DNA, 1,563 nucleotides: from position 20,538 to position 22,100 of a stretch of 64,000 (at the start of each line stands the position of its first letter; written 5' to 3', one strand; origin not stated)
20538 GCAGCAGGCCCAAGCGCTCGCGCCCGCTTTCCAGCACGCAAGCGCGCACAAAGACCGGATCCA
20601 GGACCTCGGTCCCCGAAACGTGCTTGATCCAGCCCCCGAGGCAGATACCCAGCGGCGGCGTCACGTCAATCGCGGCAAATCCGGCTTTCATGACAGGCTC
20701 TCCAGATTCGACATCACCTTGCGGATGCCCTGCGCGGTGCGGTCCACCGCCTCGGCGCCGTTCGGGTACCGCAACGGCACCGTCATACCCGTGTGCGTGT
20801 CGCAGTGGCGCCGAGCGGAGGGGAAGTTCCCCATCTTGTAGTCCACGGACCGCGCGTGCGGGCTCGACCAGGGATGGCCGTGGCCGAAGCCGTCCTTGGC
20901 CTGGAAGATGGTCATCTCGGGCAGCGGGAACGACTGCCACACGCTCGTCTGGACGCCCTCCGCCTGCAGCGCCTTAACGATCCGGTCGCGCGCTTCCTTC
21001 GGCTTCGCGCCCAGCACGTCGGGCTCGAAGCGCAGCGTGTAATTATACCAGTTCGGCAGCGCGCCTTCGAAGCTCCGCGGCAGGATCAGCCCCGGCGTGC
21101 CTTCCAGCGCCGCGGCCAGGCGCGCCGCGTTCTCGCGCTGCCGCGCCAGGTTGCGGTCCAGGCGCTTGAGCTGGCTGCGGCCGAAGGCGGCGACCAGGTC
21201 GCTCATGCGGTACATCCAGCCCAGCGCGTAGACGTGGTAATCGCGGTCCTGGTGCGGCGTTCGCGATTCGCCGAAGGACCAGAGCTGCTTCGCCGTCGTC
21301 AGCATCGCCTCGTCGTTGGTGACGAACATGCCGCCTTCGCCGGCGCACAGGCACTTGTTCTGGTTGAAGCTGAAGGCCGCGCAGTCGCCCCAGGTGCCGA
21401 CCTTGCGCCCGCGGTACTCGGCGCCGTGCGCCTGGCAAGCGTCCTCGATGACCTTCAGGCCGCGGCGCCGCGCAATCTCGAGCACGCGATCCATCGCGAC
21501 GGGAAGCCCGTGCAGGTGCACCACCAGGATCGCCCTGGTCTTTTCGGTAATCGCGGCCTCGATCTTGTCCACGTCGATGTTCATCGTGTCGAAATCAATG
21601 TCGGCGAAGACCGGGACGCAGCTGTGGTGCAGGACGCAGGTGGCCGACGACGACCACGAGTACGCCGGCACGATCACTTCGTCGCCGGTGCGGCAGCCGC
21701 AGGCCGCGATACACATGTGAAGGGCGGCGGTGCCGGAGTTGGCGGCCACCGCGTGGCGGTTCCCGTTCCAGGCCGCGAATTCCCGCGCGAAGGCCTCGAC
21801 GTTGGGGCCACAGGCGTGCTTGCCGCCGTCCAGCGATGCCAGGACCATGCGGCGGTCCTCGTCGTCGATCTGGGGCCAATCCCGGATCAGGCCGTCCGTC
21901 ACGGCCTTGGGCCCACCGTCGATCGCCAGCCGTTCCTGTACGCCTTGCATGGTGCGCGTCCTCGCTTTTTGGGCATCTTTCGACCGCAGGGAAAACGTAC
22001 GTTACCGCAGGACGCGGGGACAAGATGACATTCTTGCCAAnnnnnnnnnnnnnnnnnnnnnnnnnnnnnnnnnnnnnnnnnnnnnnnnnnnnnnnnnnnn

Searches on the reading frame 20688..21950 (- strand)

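Call 51: search_protein_families(library=pfam, proteins=[window:20688-21950:-], max_evalue=0.0001)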
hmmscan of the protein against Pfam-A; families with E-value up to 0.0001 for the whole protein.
window:20688-21950:- (420 aa): 4 families
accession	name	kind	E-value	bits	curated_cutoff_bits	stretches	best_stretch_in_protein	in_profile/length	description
PF01041.23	DegT_DnrJ_EryC1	-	1.3e-95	321.2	19.8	1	27-353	2-321/360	DegT/DnrJ/EryC1/StrS aminotransferase family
PF01212.27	Beta_elim_lyase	-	3.7e-10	40.1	27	1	35-290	18-273/288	Beta-eliminating lyase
PF00155.27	Aminotran_1_2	-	4.5e-08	33.1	19.7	1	52-143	45-152/361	Aminotransferase class I and II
PF01053.26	Cys_Met_Meta_PP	-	3.9e-07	29.4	27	1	49-176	52-179/381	Cys/Met metabolism PLP-dependent enzyme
